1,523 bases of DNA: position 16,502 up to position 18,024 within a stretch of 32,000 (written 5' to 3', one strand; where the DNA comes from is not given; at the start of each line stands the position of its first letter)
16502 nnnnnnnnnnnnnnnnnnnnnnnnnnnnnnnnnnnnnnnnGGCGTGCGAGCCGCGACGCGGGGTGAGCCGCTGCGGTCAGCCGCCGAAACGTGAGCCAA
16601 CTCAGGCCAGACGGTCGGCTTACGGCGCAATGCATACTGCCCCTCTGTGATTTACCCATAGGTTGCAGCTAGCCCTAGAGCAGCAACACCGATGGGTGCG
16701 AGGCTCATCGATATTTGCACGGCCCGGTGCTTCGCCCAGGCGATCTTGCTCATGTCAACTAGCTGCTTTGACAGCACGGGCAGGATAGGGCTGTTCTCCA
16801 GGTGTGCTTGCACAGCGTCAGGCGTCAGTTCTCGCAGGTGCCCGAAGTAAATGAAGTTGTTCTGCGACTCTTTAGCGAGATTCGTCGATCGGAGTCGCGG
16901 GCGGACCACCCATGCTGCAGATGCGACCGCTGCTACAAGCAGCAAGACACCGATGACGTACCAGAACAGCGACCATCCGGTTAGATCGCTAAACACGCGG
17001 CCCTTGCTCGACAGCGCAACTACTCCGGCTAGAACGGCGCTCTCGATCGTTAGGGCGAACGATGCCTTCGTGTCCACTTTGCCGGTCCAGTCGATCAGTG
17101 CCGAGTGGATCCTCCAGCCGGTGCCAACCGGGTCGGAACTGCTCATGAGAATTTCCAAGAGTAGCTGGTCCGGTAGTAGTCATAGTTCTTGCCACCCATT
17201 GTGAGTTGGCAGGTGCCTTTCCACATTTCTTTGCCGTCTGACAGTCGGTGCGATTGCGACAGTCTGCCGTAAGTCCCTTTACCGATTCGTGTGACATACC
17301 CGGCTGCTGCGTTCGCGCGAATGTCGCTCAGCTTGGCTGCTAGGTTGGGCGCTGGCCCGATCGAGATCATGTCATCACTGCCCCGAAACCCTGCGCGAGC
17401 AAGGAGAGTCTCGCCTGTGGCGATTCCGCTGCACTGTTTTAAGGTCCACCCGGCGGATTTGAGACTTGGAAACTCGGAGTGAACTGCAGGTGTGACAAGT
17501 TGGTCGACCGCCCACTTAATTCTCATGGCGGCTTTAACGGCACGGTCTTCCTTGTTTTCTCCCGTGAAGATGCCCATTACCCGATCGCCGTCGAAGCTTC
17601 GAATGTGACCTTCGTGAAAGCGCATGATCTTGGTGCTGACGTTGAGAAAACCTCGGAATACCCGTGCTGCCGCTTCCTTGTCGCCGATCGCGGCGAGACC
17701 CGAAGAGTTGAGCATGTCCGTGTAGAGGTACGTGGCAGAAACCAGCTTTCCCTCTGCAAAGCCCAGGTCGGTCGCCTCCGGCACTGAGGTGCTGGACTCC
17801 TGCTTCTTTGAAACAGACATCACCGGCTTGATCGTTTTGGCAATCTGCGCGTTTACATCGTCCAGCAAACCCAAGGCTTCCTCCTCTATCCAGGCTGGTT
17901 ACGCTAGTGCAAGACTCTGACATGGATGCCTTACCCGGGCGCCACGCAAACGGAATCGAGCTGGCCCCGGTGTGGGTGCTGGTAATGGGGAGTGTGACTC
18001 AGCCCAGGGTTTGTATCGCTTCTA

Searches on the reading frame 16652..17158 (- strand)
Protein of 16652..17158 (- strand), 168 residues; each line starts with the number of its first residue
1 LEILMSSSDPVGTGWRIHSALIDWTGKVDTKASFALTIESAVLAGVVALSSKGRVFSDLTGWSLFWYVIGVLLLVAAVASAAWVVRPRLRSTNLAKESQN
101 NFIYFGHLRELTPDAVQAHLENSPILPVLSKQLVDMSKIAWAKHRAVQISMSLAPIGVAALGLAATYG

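Call 65: search_protein_families(library=pfam, proteins=[window:16652-17158:-], max_evalue=0.001)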
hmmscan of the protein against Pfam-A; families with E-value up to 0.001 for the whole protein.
window:16652-17158:- (168 aa): 2 families
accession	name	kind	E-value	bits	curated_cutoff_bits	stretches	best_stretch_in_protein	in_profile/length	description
PF18967.5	PycTM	-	5.3e-20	72.2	27.2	1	58-157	4-107/107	Pycsar effector protein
PF07690.21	MFS_1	-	0.00011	21.7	33.4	1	38-127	126-194/347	Major Facilitator Superfamily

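Call 68: search_protein_families(library=padloc, proteins=[window:16652-17158:-], max_evalue=0.001)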
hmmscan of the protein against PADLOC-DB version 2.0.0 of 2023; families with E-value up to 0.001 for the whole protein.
window:16652-17158:- (168 aa): 9 families
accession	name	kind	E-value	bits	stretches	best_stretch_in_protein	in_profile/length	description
PDLC02363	PycTM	-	2.4e-46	155.4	1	9-167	4-152/154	-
PDLC02364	PycTM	-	1.6e-21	75.3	1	15-164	10-148/160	-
PDLC02365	PycTM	-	6.5e-12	44.1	1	23-156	14-150/165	-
PDLC00711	Effector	-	2.7e-10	38.7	1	22-158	19-151/164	2TM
PDLC00700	Effector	-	3.1e-08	31.8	1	28-157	22-156/173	2TM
PDLC00668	Effector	-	3.1e-07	28.5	1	17-163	17-172/184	2TM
PDLC00685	Effector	-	1.8e-06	25.9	1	7-114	14-112/174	2TM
PDLC00691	Effector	-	3.9e-05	21.6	1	29-154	22-154/176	2TM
PDLC00692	Effector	-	0.00018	19.4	1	26-154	19-141/167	2TM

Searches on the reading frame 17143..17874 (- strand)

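Call 65: search_protein_families(library=pfam, proteins=[window:17143-17874:-], max_evalue=0.001)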
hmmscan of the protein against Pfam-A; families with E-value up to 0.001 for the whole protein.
window:17143-17874:- (243 aa): 0 families

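Call 68: search_protein_families(library=padloc, proteins=[window:17143-17874:-], max_evalue=0.001)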
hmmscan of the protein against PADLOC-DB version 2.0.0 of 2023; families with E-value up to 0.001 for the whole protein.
window:17143-17874:- (243 aa): 11 families
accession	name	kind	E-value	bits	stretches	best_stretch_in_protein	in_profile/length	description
PDLC02367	PycC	-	1.2e-65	219.1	1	8-241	4-225/226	-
PDLC00766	PycC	-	5e-60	200.8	1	7-242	3-231/232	Pycsar cyclase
PDLC02368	PycC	-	4.5e-17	60.4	1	12-205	10-200/234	-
PDLC02369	PycC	-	1.8e-14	51.9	1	43-189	43-179/248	-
PDLC02366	PycC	-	1.8e-08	31.8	1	9-187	10-188/486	-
PDLC00765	PycC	-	3e-08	31.2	1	37-207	248-414/477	Pycsar cyclase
PDLC00763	PycC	-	3.2e-08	31.3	1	48-187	55-193/268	Pycsar cyclase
PDLC02370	PycC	-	2e-06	25.4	1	47-182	82-219/340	-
PDLC00762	PycC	-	2.3e-06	24.8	1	8-185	11-191/508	Pycsar cyclase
PDLC00764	PycC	-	0.00032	17.7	1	48-133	96-186/449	Pycsar cyclase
PDLC00734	PycC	-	0.00035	17.8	1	49-127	192-269/374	Pycsar cyclase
